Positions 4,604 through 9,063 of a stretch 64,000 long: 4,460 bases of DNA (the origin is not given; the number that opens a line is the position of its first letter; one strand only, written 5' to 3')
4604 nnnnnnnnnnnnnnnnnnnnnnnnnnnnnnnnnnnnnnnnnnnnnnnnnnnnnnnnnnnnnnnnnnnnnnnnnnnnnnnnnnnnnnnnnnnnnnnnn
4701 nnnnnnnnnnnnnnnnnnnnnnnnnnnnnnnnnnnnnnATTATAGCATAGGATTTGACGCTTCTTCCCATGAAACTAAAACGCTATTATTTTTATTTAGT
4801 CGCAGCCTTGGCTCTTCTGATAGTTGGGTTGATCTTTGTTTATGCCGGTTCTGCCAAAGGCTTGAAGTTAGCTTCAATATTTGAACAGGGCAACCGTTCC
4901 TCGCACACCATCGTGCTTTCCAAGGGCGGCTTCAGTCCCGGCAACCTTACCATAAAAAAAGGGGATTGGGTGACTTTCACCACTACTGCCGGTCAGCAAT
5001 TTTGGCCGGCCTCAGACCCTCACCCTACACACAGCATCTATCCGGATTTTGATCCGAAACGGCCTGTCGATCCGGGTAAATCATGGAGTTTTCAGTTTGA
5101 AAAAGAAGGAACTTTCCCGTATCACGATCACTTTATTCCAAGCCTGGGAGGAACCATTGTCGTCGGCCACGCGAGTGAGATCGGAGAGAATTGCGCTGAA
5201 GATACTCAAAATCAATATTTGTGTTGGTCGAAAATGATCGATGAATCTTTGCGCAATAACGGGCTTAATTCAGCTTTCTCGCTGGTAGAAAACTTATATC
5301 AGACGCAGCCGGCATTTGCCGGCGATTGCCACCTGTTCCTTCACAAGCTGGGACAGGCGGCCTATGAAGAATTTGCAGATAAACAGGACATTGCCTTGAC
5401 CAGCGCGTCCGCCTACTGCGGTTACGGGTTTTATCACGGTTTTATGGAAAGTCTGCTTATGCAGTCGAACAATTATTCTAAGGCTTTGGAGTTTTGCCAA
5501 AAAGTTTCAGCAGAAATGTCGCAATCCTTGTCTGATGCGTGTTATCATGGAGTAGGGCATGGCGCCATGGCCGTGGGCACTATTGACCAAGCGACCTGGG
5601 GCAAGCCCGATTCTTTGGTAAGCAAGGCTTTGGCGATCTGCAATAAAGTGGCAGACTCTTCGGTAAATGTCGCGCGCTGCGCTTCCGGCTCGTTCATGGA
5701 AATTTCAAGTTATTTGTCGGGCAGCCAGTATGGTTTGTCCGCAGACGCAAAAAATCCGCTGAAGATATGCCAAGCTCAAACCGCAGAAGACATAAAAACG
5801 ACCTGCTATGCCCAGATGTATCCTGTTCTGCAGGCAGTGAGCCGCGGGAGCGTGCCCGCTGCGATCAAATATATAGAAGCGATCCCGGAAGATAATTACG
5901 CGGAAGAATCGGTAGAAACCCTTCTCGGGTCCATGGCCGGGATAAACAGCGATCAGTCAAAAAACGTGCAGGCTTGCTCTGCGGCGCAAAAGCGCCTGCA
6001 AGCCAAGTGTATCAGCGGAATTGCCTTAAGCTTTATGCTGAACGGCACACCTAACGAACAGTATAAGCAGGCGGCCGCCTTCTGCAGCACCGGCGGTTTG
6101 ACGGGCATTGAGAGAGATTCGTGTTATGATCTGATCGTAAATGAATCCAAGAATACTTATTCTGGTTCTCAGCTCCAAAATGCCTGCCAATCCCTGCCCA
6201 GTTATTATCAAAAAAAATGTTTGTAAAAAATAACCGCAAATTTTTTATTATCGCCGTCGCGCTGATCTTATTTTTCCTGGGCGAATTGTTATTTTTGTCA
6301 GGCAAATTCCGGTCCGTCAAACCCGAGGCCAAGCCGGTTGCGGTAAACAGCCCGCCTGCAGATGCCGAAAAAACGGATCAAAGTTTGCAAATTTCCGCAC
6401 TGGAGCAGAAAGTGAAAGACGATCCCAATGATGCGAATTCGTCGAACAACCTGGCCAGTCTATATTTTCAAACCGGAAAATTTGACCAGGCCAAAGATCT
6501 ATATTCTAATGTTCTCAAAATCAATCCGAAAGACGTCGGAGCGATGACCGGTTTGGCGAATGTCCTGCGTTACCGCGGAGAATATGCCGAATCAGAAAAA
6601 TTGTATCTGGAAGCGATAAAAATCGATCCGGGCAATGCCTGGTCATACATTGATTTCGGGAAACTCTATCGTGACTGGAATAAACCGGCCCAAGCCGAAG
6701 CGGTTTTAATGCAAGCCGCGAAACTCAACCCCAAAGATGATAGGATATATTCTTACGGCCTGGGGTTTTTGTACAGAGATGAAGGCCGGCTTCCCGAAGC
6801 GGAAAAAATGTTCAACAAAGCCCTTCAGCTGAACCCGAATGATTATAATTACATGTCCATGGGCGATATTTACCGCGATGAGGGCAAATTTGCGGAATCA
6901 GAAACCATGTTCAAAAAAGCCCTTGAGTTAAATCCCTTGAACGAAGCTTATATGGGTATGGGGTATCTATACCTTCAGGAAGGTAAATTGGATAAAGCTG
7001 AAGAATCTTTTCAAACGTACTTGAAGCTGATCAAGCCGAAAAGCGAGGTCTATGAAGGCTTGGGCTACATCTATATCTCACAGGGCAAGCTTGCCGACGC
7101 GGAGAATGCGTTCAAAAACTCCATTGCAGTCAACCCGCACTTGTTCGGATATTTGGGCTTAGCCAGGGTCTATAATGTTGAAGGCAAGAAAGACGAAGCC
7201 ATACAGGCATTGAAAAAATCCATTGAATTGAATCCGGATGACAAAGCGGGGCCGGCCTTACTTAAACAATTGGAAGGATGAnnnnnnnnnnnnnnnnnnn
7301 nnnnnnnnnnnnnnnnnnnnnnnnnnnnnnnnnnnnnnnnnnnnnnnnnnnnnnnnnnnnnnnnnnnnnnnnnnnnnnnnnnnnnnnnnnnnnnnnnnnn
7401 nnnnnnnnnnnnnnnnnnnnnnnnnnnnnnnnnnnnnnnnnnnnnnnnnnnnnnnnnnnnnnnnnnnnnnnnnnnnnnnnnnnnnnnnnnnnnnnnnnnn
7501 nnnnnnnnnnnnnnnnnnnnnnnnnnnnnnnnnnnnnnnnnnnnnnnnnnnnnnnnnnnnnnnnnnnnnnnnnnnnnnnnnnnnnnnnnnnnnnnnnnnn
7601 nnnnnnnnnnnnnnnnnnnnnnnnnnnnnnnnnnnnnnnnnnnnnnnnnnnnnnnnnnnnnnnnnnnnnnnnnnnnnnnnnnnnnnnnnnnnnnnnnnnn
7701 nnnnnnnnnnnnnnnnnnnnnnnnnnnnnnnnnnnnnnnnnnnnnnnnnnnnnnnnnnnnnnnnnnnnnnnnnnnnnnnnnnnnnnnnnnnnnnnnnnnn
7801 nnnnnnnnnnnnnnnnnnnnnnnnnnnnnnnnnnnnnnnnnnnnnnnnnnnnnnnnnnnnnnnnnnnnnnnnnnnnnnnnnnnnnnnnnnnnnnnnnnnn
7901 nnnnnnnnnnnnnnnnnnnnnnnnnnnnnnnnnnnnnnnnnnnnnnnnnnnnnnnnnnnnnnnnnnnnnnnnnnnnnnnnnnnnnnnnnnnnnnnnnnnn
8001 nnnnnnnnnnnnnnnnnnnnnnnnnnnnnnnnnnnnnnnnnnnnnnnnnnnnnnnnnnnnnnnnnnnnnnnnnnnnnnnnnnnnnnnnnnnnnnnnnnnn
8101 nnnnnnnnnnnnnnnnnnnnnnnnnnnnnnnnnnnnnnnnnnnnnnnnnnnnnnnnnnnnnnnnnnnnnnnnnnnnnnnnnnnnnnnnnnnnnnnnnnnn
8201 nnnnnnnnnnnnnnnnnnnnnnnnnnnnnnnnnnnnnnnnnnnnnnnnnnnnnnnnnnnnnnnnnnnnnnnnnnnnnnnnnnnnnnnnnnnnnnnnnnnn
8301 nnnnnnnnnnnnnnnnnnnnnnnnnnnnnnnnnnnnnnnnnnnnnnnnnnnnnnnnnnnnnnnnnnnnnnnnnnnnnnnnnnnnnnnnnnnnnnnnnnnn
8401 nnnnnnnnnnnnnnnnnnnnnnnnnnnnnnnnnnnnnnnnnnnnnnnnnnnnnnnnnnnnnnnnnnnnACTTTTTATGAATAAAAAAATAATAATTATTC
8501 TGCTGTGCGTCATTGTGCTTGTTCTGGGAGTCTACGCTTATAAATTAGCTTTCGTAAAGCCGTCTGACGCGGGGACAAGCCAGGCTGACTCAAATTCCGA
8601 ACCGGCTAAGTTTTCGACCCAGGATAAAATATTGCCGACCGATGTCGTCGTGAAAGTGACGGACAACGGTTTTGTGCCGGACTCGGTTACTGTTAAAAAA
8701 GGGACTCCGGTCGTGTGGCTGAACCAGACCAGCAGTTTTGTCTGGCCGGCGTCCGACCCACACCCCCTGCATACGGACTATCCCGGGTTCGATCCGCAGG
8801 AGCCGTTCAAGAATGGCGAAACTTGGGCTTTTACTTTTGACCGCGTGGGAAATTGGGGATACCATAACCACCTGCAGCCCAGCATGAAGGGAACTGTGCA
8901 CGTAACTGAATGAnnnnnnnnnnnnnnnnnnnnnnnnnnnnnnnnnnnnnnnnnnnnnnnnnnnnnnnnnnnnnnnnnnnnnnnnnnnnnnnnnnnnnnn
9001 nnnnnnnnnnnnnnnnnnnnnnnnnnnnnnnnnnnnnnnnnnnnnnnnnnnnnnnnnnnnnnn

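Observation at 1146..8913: Duplicated divergent module: SGNH hydrolase paired with a secreted cupredoxin-like / His-Cys-rich protein, plus a domain split in permuted order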

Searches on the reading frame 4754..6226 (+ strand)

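Call 3: search_protein_families(library=pfam, proteins=[window:4754-6226:+], max_evalue=0.1)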
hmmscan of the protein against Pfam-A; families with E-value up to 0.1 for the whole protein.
window:4754-6226:+ (490 aa): 2 families
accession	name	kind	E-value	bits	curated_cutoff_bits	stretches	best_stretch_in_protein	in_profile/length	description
PF13473.12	Cupredoxin_1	-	1.1e-05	25.9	27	1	25-137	6-104/104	Cupredoxin-like domain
PF24325.1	DUF7495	-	0.097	13.4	27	0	237-273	10-46/109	Domain of unknown function (DUF7495)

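Call 4: search_protein_families(library=ncbifam, proteins=[window:4754-6226:+], max_evalue=0.1)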
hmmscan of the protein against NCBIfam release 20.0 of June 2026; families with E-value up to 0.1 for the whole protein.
window:4754-6226:+ (490 aa): 3 families
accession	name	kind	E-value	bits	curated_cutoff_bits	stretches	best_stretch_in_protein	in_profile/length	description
TIGR04246.1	nitrous_NosZ_Gp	equivalog_domain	0.049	11.9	625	1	40-124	476-558/578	Sec-dependent nitrous-oxide reductase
NF045879.1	ICE_Mbov_0392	equivalog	0.076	12.8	40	0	158-184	120-147/188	Mbov_0392 family ICE element protein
TIGR03369.1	cellulose_bcsE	equivalog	0.095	11.8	244.65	0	332-383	251-302/322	cellulose biosynthesis protein BcsE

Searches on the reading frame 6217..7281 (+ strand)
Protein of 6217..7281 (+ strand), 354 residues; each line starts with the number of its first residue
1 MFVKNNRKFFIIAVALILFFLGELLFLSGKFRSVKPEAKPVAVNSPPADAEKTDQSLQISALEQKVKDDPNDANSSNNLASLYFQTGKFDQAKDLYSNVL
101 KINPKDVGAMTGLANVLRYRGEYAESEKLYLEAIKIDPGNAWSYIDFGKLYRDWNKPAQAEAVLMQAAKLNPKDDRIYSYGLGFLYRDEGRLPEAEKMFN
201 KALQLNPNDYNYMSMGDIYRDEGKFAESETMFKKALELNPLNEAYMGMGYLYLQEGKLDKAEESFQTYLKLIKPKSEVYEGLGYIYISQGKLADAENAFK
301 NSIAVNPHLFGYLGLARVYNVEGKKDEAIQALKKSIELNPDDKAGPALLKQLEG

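Call 3: search_protein_families(library=pfam, proteins=[window:6217-7281:+], max_evalue=0.1)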
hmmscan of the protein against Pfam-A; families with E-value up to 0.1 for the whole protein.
window:6217-7281:+ (354 aa): 38 families (the best 25 are shown)
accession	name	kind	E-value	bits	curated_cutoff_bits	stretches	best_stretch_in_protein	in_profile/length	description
PF00515.34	TPR_1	-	1.3e-52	174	27.8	7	180-209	5-34/34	Tetratricopeptide repeat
PF07719.23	TPR_2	-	1.8e-47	156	27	7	180-209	5-34/34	Tetratricopeptide repeat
PF13181.12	TPR_8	-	1.9e-44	146.5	25.7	8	212-240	4-32/34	Tetratricopeptide repeat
PF13432.12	TPR_16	-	3.7e-37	126.8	32.7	4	78-141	2-65/65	Tetratricopeptide repeat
PF13424.12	TPR_12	-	6e-37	126.1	30.1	6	110-170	6-74/77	Tetratricopeptide repeat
PF13428.12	TPR_14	-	6.4e-34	113.4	23.5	4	79-115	7-43/44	Tetratricopeptide repeat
PF14559.12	TPR_19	-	2.4e-32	111.5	25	5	59-109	11-60/68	Tetratricopeptide repeat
PF13431.12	TPR_17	-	2.9e-30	102.4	24.4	4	129-161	1-33/34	Tetratricopeptide repeat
PF13414.12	TPR_11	-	2e-29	101.4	26.8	5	115-151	2-38/42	TPR repeat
PF13176.12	TPR_7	-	4e-23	79.9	27.9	1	109-140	1-34/36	Tetratricopeptide repeat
PF13374.12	TPR_10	-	5.3e-23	80.7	27.5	2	109-136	4-31/42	Tetratricopeptide repeat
PF23914.1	TPR_CcmH_CycH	-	4.4e-19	69.3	42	4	182-277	56-156/158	Cytochrome c-type biogenesis protein H TPR domain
PF13174.12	TPR_6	-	3.2e-16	59.2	26.3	1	79-105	6-32/33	Tetratricopeptide repeat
PF25062.1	ARM_TT21_N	-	2.2e-12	47.7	40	2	225-340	82-199/222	Tetratricopeptide repeat protein 21 N-terminal ARM repeat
PF12895.13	ANAPC3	-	2.8e-12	47.2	27.2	1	63-131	13-80/82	Anaphase-promoting complex, cyclosome, subunit 3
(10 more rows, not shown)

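Call 4: search_protein_families(library=ncbifam, proteins=[window:6217-7281:+], max_evalue=0.1)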
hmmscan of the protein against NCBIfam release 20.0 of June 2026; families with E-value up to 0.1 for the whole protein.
window:6217-7281:+ (354 aa): 49 families (the best 25 are shown)
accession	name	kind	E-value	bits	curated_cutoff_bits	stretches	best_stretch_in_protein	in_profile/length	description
TIGR02917.1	PEP_TPR_lipo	equivalog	2.2e-44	151.6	312.2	2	60-242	486-668/899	XrtA/PEP-CTERM system TPR-repeat protein PrsT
TIGR02521.1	type_IV_pilW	equivalog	2.2e-28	99.4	154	4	67-208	25-167/234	type IV pilus biogenesis/stability protein PilW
NF040959.1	MamA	equivalog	6.3e-24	84.5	200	2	77-239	41-203/204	magnetosome protein MamA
TIGR00540.1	TPR_hemY_coli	hypoth_equivalog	4.8e-23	81.6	142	3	50-132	303-384/385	heme biosynthesis-associated TPR protein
TIGR02552.1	LcrH_SycD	equivalog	3.7e-20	72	104.8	4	65-175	10-120/136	SycD/LcrH family type III secretion system chaperone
NF033762.1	social_mot_Tgl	equivalog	1.4e-18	67.1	225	2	179-341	34-202/252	social motility TPR repeat lipoprotein Tgl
TIGR00990.1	3a0801s09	subfamily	6.7e-17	61.3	757.25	2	62-215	354-505/615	mitochondrial import receptor subunit TOM70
NF033758.1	gliding_GltE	equivalog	1.4e-16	60.5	225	1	64-271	111-319/411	adventurous gliding motility TPR repeat lipoprotein GltE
TIGR03939.1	PGA_TPR_OMP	equivalog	1.9e-16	59.4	366.65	2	58-211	38-189/800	poly-beta-1,6 N-acetyl-D-glucosamine export porin PgaA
NF033920.0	C39_PA2778_fam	equivalog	2.6e-15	56.5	150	4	85-172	168-255/255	PA2778 family cysteine peptidase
NF052415.1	T3SS_chap_SctY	equivalog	4e-14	53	70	2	248-337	12-105/106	type III secretion apparatus assembly chaperone SctY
NF002725.1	PRK02603.1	equivalog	8.6e-14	51.9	143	2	65-128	63-127/173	photosystem I assembly protein Ycf3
NF008520.0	PRK11447.1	equivalog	9.7e-14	50.1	858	2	86-165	364-442/1157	cellulose synthase complex outer membrane protein BcsC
NF047371.1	FlcA_CTERM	equivalog_domain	1.2e-12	47.1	300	2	176-264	124-212/646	periplasmic flagellar collar protein FlcA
NF052400.1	M48_BAM_BepA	equivalog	2.6e-11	43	570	2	155-299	286-432/483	beta-barrel assembly-enhancing protease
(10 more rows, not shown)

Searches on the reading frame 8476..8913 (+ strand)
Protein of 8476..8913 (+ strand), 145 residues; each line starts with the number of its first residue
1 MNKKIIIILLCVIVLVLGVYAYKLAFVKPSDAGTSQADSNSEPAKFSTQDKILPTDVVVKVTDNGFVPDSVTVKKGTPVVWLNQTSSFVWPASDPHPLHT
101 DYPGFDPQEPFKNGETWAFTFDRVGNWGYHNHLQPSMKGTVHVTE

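Call 3: search_protein_families(library=pfam, proteins=[window:8476-8913:+], max_evalue=0.1)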
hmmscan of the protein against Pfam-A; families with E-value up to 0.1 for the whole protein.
window:8476-8913:+ (145 aa): 2 families
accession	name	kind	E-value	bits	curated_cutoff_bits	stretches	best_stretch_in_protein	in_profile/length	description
PF13473.12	Cupredoxin_1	-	0.00078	19.9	27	1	55-141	21-102/104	Cupredoxin-like domain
PF00127.26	Copper-bind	-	0.004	18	21.2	1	63-143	11-98/99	Copper binding proteins, plastocyanin/azurin family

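Call 4: search_protein_families(library=ncbifam, proteins=[window:8476-8913:+], max_evalue=0.1)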
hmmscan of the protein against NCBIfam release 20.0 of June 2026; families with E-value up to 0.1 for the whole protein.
window:8476-8913:+ (145 aa): 2 families
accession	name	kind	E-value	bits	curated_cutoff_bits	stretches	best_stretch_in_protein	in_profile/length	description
TIGR02657.1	amicyanin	equivalog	0.0083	16.5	110.2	1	68-143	10-82/83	amicyanin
TIGR02656.1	cyanin_plasto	equivalog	0.044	14.2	87.85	0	65-143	13-98/99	plastocyanin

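Call 41: search_solved_structures(query=A4, max_evalue=10, show_alignments=4)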
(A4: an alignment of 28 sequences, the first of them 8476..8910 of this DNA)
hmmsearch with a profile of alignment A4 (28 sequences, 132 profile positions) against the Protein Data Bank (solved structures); distinct sequences matched with E-value up to 10: 148 (the best 60 are shown).
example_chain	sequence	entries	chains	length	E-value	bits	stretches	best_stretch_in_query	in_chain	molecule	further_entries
1sfd_A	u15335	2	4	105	5.7e-09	39.3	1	39-131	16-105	Amicyanin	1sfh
1sf3_A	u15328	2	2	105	2.4e-08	37.2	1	39-131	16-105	Amicyanin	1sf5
2qdv_A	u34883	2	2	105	5.2e-08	36.2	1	39-131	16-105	Amicyanin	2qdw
1aac_A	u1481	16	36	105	6.3e-08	35.9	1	39-131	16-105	AMICYANIN | PROTEIN (AMICYANIN)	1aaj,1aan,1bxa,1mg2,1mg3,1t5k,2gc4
1mda_A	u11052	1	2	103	6.4e-08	35.9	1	39-131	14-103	AMICYANIN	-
3ie9_A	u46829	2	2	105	8.8e-08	35.4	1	39-131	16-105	Amicyanin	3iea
3rym_A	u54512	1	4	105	9.6e-08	35.3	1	39-131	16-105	Amicyanin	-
2gb2_A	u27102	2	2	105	1e-07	35.2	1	39-131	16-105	Amicyanin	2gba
2idt_A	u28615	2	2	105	1.1e-07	35.1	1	39-131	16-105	Amicyanin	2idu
2idq_A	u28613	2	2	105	1.2e-07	35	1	39-131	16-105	Amicyanin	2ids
4p5r_A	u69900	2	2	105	2.7e-07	33.8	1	39-131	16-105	Amicyanin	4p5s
3ply_A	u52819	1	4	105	3.8e-07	33.4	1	39-131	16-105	Amicyanin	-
9cck_A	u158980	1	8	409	7.6e-07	32.4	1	50-131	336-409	Copper-containing nitrite reductase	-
3c75_A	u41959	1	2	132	2.8e-06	30.5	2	7-72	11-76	Amicyanin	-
1id2_A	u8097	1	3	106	3.4e-05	27.1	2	97-131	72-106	AMICYANIN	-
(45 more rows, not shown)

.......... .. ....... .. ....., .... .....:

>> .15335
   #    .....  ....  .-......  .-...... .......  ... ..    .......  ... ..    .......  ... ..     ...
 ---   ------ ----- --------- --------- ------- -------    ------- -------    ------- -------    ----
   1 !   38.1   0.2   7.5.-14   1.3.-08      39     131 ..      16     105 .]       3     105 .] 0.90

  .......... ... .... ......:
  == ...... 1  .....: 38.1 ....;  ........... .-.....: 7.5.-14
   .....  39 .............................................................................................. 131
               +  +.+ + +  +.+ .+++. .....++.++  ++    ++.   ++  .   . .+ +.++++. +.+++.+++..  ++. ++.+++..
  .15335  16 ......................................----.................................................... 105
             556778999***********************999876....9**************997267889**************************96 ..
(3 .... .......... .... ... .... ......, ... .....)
